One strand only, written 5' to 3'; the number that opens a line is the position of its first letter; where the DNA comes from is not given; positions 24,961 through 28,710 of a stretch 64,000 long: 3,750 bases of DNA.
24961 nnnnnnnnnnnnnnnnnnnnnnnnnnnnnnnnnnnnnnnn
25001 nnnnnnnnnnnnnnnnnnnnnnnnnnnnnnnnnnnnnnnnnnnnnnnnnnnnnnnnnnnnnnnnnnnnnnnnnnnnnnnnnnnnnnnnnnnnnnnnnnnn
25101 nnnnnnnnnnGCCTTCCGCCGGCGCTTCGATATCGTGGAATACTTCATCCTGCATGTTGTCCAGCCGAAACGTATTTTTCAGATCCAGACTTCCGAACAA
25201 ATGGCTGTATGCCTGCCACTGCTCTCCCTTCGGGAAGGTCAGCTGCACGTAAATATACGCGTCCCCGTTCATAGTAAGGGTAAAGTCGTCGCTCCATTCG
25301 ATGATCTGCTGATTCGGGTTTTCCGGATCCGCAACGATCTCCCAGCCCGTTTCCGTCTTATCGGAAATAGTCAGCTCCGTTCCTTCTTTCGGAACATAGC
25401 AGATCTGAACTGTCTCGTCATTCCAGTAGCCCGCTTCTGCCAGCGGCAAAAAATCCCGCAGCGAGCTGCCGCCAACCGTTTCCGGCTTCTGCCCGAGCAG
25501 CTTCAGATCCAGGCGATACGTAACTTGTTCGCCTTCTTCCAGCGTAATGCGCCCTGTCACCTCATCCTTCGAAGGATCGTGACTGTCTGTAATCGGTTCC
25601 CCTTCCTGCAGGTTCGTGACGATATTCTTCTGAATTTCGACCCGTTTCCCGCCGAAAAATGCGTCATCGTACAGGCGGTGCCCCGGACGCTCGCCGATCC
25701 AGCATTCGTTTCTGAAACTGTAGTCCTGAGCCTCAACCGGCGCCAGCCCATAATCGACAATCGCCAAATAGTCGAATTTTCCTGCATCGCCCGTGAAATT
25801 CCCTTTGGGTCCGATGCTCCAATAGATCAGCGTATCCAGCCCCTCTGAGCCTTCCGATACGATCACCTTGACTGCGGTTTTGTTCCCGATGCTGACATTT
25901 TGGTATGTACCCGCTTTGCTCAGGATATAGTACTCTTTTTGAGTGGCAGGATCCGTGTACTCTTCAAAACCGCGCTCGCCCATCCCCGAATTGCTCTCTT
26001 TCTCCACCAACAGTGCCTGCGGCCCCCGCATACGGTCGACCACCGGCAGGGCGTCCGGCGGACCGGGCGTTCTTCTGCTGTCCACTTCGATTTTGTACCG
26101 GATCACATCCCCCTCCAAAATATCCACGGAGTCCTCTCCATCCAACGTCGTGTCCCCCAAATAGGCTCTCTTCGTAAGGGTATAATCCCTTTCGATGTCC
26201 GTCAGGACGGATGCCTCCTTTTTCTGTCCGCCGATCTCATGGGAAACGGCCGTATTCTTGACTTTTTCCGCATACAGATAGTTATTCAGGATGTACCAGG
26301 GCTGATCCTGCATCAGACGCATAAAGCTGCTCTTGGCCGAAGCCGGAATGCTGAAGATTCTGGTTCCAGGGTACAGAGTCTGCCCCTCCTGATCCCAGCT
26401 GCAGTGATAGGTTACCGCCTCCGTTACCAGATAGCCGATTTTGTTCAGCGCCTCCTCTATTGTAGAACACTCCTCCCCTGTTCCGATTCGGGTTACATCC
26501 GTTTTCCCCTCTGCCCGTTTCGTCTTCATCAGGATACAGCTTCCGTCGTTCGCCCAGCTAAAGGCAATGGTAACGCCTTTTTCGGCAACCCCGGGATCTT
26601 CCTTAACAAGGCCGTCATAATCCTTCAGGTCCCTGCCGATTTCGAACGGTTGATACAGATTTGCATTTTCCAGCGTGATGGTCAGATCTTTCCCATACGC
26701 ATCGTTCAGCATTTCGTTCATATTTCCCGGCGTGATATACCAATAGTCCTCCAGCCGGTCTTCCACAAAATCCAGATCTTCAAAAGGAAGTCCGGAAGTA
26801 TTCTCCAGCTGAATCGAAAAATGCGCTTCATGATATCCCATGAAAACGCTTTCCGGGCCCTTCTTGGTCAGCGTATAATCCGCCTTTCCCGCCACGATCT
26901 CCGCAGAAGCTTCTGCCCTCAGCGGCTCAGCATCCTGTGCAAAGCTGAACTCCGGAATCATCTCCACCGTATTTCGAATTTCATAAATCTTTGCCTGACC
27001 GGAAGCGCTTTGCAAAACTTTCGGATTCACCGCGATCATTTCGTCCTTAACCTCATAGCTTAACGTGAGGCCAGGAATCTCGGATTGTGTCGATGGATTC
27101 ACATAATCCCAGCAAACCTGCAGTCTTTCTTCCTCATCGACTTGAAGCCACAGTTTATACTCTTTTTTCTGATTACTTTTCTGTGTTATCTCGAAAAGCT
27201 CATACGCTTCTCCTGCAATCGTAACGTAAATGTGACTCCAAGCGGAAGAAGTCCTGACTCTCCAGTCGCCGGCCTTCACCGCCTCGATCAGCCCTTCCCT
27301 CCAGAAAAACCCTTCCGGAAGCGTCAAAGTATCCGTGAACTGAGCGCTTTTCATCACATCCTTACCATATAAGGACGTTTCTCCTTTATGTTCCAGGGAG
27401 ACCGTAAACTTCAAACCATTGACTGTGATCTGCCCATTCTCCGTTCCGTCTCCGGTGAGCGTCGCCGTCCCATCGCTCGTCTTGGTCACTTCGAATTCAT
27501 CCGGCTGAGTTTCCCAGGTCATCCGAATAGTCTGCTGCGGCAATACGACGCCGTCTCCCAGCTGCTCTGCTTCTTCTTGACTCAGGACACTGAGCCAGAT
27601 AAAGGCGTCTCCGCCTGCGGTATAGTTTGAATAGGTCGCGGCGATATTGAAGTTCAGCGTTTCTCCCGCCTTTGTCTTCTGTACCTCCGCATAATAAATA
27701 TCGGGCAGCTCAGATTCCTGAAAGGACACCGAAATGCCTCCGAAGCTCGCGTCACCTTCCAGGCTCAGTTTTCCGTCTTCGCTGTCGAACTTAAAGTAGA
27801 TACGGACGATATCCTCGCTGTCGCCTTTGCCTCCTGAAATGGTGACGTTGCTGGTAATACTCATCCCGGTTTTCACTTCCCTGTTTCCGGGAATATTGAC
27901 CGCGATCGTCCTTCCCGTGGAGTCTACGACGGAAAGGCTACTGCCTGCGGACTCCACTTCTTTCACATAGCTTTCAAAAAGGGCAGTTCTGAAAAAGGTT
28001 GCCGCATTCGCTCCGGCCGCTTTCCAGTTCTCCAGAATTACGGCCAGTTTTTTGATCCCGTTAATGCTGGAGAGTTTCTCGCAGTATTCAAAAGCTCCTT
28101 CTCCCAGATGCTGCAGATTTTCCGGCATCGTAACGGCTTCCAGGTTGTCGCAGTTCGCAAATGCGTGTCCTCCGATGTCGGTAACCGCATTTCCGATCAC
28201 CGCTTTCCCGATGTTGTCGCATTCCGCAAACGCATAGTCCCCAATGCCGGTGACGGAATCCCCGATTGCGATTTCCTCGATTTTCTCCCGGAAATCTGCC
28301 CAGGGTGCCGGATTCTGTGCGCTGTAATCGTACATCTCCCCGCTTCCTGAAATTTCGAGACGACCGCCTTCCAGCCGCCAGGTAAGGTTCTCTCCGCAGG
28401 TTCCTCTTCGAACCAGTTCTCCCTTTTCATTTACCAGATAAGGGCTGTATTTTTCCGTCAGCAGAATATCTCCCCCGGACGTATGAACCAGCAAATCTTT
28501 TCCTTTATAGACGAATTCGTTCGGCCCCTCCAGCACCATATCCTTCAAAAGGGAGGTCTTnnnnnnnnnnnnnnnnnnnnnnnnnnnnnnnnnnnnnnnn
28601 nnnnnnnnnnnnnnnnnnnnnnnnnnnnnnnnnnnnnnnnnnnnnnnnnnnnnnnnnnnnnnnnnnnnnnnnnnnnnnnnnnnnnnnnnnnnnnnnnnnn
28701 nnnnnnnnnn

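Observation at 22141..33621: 3,826-aa pilus-linked adhesin built from six cap+LRR+linker modules on a long Ig-like stalk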

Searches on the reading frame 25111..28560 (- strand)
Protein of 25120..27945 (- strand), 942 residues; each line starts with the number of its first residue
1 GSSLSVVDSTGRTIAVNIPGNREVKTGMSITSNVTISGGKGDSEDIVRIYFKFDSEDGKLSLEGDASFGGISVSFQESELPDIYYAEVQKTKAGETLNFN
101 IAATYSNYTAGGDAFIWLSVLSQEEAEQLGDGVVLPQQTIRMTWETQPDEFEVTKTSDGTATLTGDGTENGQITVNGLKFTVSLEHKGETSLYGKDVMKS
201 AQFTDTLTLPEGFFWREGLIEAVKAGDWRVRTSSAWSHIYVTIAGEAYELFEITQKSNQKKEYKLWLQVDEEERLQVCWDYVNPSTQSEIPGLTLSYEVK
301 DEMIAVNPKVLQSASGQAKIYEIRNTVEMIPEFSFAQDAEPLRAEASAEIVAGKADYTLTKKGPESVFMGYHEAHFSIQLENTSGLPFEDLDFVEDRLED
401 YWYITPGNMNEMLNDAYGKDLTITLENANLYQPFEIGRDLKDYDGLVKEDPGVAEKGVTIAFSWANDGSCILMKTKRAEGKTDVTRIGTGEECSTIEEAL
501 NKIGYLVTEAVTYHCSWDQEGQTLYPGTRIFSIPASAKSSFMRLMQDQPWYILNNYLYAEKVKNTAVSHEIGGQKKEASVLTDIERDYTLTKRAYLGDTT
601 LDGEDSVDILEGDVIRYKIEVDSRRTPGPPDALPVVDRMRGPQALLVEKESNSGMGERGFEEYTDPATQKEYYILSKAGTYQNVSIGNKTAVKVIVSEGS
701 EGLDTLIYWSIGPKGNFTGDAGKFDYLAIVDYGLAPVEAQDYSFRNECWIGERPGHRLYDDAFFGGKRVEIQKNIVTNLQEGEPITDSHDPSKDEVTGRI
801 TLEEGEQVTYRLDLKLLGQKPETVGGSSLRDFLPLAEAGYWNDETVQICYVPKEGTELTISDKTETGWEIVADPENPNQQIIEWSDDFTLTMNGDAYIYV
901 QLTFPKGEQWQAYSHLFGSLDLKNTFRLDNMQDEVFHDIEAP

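Call 50: predict_structure(alignment_id=A2)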
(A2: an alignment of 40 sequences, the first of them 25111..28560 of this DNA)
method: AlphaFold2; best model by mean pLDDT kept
length: 1150 residues; sequences in the alignment: 40
mean_pLDDT: 82.7   pTM: 0.57
mean pLDDT of the five models: 82.7, 82.4, 82.1, 81.4, 80.7
residues with pLDDT >= 90: 487; 70-90: 470; 50-70: 130; < 50: 63
segments of 3 or more residues with pLDDT < 50: 1-4, 52-59, 72-92, 104-122, 756-762
pLDDT, mean of each block of 10 residues (from residue 1): 54 67 62 60 69 42 64 38 32 65 42 33 66 78 84 84 90 89 86 87 84 90 90 93 87 93 89 89 90 88 93 91 92 88 92 92 84 77 93 84 93 93 94 88 93 92 71 93 91 88 90 74 85 94 89 84 93 83 88 90 94 95 95 83 58 80 95 94 91 90 93 93 91 91 86 55 74 92 92 85 75 79 81 64 92 90 88 91 91 88 86 74 68 87 68 83 83 83 87 90 92 94 79 91 90 89 77 87 92 87 94 88 87 85 70
secondary structure, 60 per line:
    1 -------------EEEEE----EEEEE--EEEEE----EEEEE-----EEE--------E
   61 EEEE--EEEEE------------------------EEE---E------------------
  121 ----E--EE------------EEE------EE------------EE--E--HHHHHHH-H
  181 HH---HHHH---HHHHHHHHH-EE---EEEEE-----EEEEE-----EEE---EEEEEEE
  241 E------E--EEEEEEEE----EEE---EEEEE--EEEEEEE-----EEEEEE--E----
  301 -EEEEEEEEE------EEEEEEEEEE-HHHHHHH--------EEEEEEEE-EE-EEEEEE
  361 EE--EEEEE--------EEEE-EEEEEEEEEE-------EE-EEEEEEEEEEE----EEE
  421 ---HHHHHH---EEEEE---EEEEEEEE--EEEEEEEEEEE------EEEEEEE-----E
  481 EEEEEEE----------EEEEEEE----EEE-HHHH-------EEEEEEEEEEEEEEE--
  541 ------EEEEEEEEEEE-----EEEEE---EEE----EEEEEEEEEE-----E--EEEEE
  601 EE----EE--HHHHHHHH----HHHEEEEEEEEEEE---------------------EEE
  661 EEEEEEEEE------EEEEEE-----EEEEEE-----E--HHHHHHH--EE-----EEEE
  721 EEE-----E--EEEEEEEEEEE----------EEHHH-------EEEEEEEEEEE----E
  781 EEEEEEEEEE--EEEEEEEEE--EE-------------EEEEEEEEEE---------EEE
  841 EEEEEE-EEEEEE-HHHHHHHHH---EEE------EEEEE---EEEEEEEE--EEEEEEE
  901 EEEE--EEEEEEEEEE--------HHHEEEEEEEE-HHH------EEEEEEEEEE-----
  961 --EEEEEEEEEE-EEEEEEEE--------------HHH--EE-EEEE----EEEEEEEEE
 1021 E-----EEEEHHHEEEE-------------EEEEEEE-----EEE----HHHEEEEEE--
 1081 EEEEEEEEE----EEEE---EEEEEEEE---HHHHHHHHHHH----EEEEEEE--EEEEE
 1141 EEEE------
elements in order (helices of 4 or more, strands of 3 or more residues): E14-18 E23-27 E30-34 E39-43 E49-51 E60-64 E67-71 E96-98 E142-144 H172-178 H186-189 H193-201 E208-212 E218-222 E228-230 E234-241 E251-258 E263-265 E269-273 E276-282 E288-293 E302-310 E317-326 H328-334 E343-350 E355-362 E365-369 E378-381 E383-392 E403-413 E418-420 H424-429 E433-437 E441-448 E451-461 E468-474 E480-487 E498-504 E509-511 H513-516 E524-538 E547-557 E563-567 E571-573 E578-587 E596-602 H611-618 E626-636 E658-669 E676-681 E687-692 H701-707 E717-723 E732-742 E765-775 E780-790 E793-801 E819-828 E838-846 E848-853 H855-863 E867-869 E876-880 E884-891 E894-904 E907-916 E928-935 E946-955 E963-972 E974-981 E1004-1007 E1012-1021 E1027-1030 E1034-1037 E1051-1057 E1063-1065 E1073-1078 E1081-1089 E1094-1097 E1101-1108 H1112-1122 E1127-1133 E1136-1144

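Call 54: fold_search(model_id=the predicted structure, library=pdb)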
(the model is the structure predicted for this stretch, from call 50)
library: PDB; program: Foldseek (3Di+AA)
matches with E <= 10: 1500; with E <= 0.001: 223
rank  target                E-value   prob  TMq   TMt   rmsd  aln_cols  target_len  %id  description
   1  8beg_B                5.9e-18  1.00  0.14  0.21  28.3       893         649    9  Structure of Ig-like domains from PrgB (released 2022-11-30)
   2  9fx3_A                1.4e-13  1.00  0.09  0.09  44.6      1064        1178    9  Structure of active human CD109 (released 2025-03-19)
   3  8t2v_A                2.6e-13  1.00  0.10  0.12  34.7      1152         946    8  Cryo-EM Structures of Full-length Integrin alphaIIbbeta3 in Native Lipids (released 2023-07-26)
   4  7sqc_O0               1.5e-12  1.00  0.10  0.10  45.0      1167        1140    9  Ciliary C1 central pair apparatus isolated from Chlamydomonas reinhardtii (released 2022-04-13)
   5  8wa2_F                4.9e-12  1.00  0.10  0.08  26.9      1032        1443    9  cryo-EM structure of native mastigonemes isolated from Chlamydomonas reinhardtii at 3.0 angstrom resolution (released 2024-04-10)
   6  3ije_A                5.7e-12  1.00  0.09  0.11  32.7      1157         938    9  Crystal structure of the complete integrin alhaVbeta3 ectodomain plus an Alpha/beta transmembrane fragment (released 2009-09-29)
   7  3fcs_A                6.9e-12  1.00  0.10  0.12  35.8      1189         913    7  Structure of complete ectodomain of integrin aIIBb3 (released 2009-01-20)
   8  8zdg_A                8.9e-12  1.00  0.10  0.12  33.6      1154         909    8  Cryo-EM structure of the integrin avb3 with CWHM-12, conformation 1 (released 2025-10-22)
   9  5a42                  1.3e-11  1.00  0.10  0.08  47.7      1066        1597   10  Cryo-EM single particle 3D reconstruction of the native conformation of E. coli alpha-2-macroglobulin (ECAM) (released 2015-07-29)
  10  4rtd                  1.7e-11  1.00  0.08  0.08  45.3       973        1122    9  Escherichia coli alpha-2-macroglobulin activated by porcine elastase (released 2015-07-15)
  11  8xen_A                1.7e-11  1.00  0.10  0.11  39.7      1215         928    8  Cryo-EM structure of integrin ITGAV/ITGB3 complex, conformation 4 (released 2024-12-18)
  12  9ijj_h                2.2e-11  1.00  0.10  0.09  39.4      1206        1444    8  In situ structure of the central apparatus in mouse sperm axoneme. (released 2025-06-04)
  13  9ijj_4I               2.3e-11  1.00  0.13  0.06  57.5      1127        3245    8  In situ structure of the central apparatus in mouse sperm axoneme. (released 2025-06-04)
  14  4u48                  2.4e-11  1.00  0.10  0.08  48.2      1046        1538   10  Crystal structure of Salmonella alpha-2-macroglobulin (released 2014-09-17)
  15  6avu_A                2.7e-11  1.00  0.13  0.15  17.1       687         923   10  Human alpha-V beta-3 Integrin (open conformation) in complex with the therapeutic antibody LM609 (released 2017-11-01)
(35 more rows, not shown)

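Call 79: search_protein_representatives(protein=window:25120-27945:-)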
Query: 942 residues. Proteins with E-value up to 0.001 (for the whole library): 250; up to 1e-10: 225; up to 1e-30: 175. The best 150 are listed.
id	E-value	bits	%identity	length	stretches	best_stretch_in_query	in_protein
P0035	1.8e-165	569.0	38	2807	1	5-942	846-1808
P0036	5.1e-162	557.5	37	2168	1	5-942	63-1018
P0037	2.3e-134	466.1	35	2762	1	9-941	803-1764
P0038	1.1e-129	450.6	32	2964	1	4-939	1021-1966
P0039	2.4e-113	396.5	33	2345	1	26-941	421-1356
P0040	3.2e-108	379.5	34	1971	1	73-939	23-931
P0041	3.0e-105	369.7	32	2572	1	14-940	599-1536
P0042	3.0e-98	346.5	35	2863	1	22-939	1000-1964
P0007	6.7e-98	345.4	34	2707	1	25-940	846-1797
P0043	3.4e-96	339.7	35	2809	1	15-940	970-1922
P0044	1.2e-95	338.0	32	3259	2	62-929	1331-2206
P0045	3.8e-90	319.7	33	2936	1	33-940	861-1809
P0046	3.2e-89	316.6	32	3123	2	427-939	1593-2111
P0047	7.2e-85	302.2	33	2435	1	25-942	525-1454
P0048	1.6e-83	297.8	33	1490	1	80-939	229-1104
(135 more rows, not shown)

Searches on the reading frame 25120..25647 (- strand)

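Call 59: search_protein_families(library=pfam, proteins=[window:25120-25647:-], max_evalue=1)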
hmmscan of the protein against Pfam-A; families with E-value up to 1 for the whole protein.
window:25120-25647:- (176 aa): 1 family
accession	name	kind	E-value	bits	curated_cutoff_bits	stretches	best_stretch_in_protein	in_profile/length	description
PF12723.13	DUF3809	-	0.078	13.7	25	1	27-64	82-121/137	Protein of unknown function (DUF3809)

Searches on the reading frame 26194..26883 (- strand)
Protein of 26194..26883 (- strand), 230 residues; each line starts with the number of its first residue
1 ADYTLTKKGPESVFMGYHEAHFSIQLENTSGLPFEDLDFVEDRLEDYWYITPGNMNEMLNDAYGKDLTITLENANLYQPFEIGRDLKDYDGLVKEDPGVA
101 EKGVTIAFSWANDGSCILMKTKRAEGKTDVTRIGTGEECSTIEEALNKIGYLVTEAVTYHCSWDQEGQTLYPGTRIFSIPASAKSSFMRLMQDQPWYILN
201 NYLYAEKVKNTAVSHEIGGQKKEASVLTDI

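Call 59: search_protein_families(library=pfam, proteins=[window:26194-26883:-], max_evalue=1)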
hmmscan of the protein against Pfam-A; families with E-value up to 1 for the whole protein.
window:26194-26883:- (230 aa): 1 family
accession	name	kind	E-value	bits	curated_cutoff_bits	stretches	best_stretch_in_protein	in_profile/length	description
PF20043.4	DUF6445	-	0.0054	17.1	24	1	127-192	4-68/224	Family of unknown function (DUF6445)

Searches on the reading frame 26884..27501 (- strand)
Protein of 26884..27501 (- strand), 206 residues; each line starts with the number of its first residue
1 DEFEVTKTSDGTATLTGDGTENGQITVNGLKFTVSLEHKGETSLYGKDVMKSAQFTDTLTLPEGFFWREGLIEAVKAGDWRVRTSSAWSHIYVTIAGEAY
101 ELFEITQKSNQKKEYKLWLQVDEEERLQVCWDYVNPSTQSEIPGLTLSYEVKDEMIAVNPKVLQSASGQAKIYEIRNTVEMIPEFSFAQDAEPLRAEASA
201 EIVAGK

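Call 59: search_protein_families(library=pfam, proteins=[window:26884-27501:-], max_evalue=1)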
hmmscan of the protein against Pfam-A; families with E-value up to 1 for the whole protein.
window:26884-27501:- (206 aa): 2 families
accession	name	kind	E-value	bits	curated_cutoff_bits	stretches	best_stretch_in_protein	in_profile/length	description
PF21158.3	flgK_1st_1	-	0.063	13.7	24.2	1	2-35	36-68/81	Flagellar hook-associated protein 1, D2-like domain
PF20622.4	Big_15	-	0.18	12.2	27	1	1-54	6-58/82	Bacterial Ig domain (Big_16)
